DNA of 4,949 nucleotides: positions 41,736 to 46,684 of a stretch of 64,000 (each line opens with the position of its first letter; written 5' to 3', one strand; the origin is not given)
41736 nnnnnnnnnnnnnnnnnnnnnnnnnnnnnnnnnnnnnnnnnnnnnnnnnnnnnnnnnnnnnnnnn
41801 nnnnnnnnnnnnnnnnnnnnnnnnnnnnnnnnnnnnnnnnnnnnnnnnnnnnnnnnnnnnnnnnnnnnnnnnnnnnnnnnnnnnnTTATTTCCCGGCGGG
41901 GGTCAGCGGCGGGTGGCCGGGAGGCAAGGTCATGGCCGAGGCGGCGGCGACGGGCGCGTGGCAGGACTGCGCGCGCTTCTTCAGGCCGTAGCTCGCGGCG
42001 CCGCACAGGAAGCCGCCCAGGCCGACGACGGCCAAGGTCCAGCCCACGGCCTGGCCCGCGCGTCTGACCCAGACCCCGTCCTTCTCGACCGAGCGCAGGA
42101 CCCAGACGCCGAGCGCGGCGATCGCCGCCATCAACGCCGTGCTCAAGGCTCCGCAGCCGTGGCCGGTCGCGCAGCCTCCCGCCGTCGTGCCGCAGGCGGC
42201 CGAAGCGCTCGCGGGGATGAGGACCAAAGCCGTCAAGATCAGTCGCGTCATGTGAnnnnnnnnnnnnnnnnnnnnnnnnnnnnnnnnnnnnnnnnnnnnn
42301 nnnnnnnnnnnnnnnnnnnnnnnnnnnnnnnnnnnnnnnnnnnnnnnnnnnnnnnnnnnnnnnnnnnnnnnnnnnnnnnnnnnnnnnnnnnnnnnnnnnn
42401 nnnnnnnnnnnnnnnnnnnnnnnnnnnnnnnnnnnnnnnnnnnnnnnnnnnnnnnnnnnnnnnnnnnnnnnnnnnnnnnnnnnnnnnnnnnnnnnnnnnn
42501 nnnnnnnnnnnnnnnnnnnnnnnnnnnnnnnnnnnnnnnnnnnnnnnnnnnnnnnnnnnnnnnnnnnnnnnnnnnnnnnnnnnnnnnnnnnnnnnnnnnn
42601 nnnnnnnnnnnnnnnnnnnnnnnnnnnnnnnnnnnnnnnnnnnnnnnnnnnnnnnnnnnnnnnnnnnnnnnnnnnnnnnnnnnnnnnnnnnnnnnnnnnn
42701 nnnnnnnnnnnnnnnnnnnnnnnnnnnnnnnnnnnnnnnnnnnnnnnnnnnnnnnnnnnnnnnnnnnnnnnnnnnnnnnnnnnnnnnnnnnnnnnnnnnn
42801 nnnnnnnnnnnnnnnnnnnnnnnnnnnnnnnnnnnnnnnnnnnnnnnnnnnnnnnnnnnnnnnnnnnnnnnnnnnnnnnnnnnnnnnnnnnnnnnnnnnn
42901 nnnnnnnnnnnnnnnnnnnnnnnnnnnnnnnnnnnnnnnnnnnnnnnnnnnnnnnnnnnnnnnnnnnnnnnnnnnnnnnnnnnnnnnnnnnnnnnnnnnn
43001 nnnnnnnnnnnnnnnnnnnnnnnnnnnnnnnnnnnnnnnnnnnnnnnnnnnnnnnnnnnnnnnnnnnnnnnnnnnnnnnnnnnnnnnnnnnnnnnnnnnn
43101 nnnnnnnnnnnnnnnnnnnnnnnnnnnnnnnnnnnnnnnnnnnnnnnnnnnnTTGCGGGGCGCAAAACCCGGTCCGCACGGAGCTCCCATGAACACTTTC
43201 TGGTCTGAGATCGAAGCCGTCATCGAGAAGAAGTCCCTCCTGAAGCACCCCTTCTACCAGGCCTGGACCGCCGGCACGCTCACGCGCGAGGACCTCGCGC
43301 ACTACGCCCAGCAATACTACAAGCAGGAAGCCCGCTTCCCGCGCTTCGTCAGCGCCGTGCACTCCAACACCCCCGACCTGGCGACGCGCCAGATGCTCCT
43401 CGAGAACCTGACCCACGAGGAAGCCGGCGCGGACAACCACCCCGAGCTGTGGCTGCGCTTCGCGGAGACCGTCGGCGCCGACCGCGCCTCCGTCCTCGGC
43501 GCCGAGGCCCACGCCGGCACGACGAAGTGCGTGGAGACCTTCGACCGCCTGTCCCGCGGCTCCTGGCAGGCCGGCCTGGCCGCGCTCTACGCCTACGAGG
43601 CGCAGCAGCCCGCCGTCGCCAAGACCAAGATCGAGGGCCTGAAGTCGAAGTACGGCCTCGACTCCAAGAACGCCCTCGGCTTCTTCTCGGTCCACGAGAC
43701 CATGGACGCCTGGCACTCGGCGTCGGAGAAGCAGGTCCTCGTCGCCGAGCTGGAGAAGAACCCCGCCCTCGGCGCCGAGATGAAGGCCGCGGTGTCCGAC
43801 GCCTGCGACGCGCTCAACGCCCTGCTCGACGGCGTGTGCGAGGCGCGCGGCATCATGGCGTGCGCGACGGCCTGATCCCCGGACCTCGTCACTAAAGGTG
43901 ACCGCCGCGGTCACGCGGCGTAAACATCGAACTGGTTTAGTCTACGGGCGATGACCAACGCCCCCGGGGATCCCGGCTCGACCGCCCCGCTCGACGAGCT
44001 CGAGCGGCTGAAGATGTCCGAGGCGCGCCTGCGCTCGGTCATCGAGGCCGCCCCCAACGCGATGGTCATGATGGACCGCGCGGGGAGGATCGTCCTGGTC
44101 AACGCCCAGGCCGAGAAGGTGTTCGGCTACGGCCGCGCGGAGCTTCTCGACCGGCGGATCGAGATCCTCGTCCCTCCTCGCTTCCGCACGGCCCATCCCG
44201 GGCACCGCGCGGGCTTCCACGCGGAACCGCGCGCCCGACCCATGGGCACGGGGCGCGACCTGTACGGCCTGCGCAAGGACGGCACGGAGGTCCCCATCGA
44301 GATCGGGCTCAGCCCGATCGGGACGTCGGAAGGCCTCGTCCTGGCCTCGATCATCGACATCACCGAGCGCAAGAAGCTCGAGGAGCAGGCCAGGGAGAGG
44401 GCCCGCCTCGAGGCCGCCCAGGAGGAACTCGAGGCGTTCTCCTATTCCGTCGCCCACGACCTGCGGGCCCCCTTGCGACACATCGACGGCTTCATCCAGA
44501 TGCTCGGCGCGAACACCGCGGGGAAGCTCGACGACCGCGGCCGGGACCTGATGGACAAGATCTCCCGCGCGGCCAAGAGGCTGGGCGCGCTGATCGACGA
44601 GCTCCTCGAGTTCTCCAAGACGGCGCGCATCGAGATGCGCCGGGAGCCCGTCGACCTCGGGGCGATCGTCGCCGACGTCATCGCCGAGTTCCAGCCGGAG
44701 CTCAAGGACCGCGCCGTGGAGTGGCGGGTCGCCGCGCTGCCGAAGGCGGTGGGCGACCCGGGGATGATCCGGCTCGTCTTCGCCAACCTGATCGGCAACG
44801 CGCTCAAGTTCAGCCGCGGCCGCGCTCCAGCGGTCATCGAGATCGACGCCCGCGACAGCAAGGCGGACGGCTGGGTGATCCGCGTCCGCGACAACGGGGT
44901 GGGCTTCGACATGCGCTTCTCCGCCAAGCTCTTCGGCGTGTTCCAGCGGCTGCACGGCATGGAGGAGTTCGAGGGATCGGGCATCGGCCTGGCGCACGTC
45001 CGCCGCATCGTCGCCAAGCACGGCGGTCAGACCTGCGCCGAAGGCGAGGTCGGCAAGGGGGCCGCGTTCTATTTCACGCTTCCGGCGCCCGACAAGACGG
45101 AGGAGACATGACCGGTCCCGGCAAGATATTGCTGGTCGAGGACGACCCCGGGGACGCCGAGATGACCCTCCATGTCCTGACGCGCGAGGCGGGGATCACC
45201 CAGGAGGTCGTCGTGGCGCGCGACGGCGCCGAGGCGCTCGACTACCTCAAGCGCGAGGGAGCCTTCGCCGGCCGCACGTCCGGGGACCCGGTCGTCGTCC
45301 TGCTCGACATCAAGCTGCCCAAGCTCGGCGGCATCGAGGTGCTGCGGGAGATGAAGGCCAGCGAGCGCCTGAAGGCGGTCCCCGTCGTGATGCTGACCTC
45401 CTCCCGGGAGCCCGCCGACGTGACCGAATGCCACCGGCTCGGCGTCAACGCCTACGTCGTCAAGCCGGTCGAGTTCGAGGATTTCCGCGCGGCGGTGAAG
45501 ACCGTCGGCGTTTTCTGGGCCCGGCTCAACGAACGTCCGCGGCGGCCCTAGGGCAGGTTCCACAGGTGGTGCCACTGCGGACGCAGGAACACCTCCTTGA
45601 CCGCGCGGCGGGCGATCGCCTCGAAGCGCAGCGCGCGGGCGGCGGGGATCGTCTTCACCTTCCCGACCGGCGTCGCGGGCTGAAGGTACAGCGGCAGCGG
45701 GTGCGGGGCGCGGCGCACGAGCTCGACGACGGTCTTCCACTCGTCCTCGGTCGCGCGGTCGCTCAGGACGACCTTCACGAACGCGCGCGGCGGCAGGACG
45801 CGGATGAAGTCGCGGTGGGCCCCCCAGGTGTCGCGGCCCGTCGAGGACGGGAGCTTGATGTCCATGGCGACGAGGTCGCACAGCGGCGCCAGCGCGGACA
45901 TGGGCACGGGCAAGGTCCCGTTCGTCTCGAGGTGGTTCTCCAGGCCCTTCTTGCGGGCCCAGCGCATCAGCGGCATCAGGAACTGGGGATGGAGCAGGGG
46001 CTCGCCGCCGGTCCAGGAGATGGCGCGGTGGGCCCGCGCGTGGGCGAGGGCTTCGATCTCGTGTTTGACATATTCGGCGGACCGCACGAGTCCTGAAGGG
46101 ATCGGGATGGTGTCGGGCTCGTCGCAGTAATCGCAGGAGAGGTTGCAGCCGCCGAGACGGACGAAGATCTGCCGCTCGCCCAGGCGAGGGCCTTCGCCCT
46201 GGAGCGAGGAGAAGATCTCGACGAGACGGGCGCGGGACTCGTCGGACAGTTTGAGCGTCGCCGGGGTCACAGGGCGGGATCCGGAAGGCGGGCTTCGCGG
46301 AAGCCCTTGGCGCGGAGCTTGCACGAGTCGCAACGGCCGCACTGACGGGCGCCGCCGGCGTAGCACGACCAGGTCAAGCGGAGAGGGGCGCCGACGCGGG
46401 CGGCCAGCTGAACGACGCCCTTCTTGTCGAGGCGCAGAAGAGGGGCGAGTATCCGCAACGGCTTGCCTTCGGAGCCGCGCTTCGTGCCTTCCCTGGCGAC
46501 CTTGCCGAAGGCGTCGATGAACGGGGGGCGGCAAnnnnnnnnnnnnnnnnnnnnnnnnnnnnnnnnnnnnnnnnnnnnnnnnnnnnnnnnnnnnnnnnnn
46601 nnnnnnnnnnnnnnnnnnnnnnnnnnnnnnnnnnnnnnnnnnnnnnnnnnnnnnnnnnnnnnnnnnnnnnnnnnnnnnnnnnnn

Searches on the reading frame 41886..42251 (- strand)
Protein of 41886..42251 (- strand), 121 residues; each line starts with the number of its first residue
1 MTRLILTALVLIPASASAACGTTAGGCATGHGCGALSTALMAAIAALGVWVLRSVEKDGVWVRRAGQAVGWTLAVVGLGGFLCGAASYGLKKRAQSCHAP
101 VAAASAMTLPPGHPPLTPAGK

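Call 8: search_protein_families(library=pfam, proteins=[window:41886-42251:-], max_evalue=0.01)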
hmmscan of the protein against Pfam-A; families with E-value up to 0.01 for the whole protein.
window:41886-42251:- (121 aa): 0 families

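Call 9: search_protein_families(library=ncbifam, proteins=[window:41886-42251:-], max_evalue=0.001)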
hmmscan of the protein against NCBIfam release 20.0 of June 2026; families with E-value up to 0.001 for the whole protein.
window:41886-42251:- (121 aa): 0 families

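Call 58: search_protein_families(library=pfam, proteins=[window:41886-42251:-], max_evalue=10)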
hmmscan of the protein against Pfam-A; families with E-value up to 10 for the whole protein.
window:41886-42251:- (121 aa): 3 families
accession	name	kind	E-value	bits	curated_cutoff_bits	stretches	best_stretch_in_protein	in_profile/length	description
PF07213.16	DAP10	-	0.048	14.1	22.9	1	9-46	10-41/79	DAP10 membrane protein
PF20059.4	DUF6458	-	0.26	12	27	1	67-104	30-67/78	Domain of unknown function (DUF6458)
PF19865.4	DUF6338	-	1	9.3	26.5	1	33-101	50-118/205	Family of unknown function (DUF6338)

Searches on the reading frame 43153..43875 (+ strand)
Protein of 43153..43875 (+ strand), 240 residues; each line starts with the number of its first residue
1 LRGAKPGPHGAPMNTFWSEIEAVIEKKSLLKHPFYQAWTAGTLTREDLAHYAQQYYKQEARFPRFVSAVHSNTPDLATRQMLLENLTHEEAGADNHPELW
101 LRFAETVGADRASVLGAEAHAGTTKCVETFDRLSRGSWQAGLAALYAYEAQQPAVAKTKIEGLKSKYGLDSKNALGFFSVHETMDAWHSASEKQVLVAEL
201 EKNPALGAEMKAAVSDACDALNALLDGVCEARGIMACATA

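Call 8: search_protein_families(library=pfam, proteins=[window:43153-43875:+], max_evalue=0.01)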
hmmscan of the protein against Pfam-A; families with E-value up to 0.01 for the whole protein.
window:43153-43875:+ (240 aa): 2 families
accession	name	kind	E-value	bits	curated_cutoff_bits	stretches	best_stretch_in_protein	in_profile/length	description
PF14518.11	Haem_oxygenas_2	-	2.6e-24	86.4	28.9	1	50-219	2-174/177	Iron-containing redox enzyme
PF03070.21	TENA_THI-4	-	2.1e-19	70.6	22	1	27-168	9-145/210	TENA/THI-4/PQQC family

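Call 9: search_protein_families(library=ncbifam, proteins=[window:43153-43875:+], max_evalue=0.001)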
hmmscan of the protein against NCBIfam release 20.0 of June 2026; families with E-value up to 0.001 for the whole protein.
window:43153-43875:+ (240 aa): 3 families
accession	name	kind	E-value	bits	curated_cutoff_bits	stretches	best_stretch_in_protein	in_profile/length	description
TIGR04305.1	fol_rel_CADD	subfamily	1.4e-75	253.6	200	1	17-230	2-212/212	CADD family putative folate metabolism protein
TIGR02111.1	PQQ_syn_pqqC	equivalog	7.2e-12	45.2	240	1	22-229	12-221/239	pyrroloquinoline-quinone synthase PqqC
NF042919.1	ChlAlygly_Syn_BesC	equivalog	1.3e-06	28.1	500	1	15-233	38-254/257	4-chloro-allylglycine synthase BesC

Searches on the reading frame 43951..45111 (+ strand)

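Call 8: search_protein_families(library=pfam, proteins=[window:43951-45111:+], max_evalue=0.01)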
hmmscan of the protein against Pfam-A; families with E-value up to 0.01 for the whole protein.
window:43951-45111:+ (386 aa): 6 families
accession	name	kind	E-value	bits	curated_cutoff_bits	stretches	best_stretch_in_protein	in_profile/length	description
PF02518.31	HATPase_c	-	1e-20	74.7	26.4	1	268-380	1-110/111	Histidine kinase-, DNA gyrase B-, and HSP90-like ATPase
PF00989.32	PAS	-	2e-12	47.5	22.6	1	26-135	2-111/113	PAS fold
PF00512.31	HisKA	-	3.3e-12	46.7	26.9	1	161-223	3-62/66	His Kinase A (phospho-acceptor) domain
PF13426.13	PAS_9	-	1.8e-11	44.7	27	1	35-139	1-103/103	PAS domain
PF13188.13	PAS_8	-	6.7e-10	39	21.8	1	25-76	1-53/65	PAS domain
PF08448.16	PAS_4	-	1.6e-07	32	23.1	1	32-141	2-109/110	PAS fold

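Call 9: search_protein_families(library=ncbifam, proteins=[window:43951-45111:+], max_evalue=0.001)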
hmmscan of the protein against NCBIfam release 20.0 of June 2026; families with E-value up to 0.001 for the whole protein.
window:43951-45111:+ (386 aa): 79 families (the best 25 are shown)
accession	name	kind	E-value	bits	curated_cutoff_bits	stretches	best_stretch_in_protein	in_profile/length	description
NF047465.1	hybrid_HK_LvrA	exception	3.8e-62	210.5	1200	1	152-378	592-817/819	hybrid histidine kinase/response regulator LvrA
NF008468.0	PRK11360.1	equivalog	2.6e-40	138.4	646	1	24-384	267-613/616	two-component system sensor histidine kinase AtoS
TIGR02966.1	phoR_proteo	equivalog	5.7e-36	124.2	334.2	1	24-376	5-332/333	phosphate regulon sensor histidine kinase PhoR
NF046044.1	PnpS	equivalog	4.1e-35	121.5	400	2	130-378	153-390/390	two-component system histidine kinase PnpS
NF041777.1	sens_FixL_Rhizob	equivalog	9.6e-34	116.8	850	1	18-381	116-483/485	sensor protein FixL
NF006800.0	PRK09303.1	equivalog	2.4e-31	109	342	1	149-380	140-378/383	histidine kinase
NF045595.1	HK_scytonemin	equivalog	1.8e-30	106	865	1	132-378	386-634/637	scytonemin biosynthesis sensor histidine kinase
NF041880.1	EPS_EpsF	equivalog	5.4e-30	104.3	900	1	147-378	261-492/492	response regulator EpsF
NF045911.1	TCSHisKinNblS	equivalog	1.3e-29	103.1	1000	1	16-378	257-619/621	two-component system sensor histidine kinase NblS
NF033092.0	HK_WalK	equivalog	2.9e-29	102.1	725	1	24-378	257-593/594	cell wall metabolism sensor histidine kinase WalK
TIGR02956.1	TMAO_torS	equivalog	3e-29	101.7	676.5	1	145-380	451-683/967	TMAO reductase system sensor histidine kinase/response regulator TorS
NF047874.1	MASE3_PAS_HK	subfamily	1.2e-28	100.3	560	1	18-384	258-629/655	MASE3 domain-containing sensor histidine kinase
NF008302.0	PRK11091.1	equivalog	7.7e-28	97.1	838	1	127-384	257-510/779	aerobic respiration two-component sensor histidine kinase ArcB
NF041593.1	histid_kinase_PdhS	equivalog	6.3e-26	90.6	2000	1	16-320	658-966/1041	cell-division control histidine kinase PdhS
TIGR00229.1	sensory_box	domain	7e-25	87.6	22.9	1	23-146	3-125/126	PAS domain S-box protein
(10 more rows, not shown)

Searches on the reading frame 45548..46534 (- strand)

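Call 49: search_protein_families(library=pfam, proteins=[window:45548-46534:-], max_evalue=0.0001)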
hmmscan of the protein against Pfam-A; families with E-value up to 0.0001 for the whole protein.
window:45548-46534:- (328 aa): 2 families
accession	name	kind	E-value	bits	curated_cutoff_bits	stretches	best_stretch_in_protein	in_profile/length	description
PF04055.27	Radical_SAM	-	8.2e-16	59.1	29.5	1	128-240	5-116/166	Radical SAM superfamily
PF13353.11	Fer4_12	-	2e-09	38.3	22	1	112-207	2-92/137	4Fe-4S single cluster domain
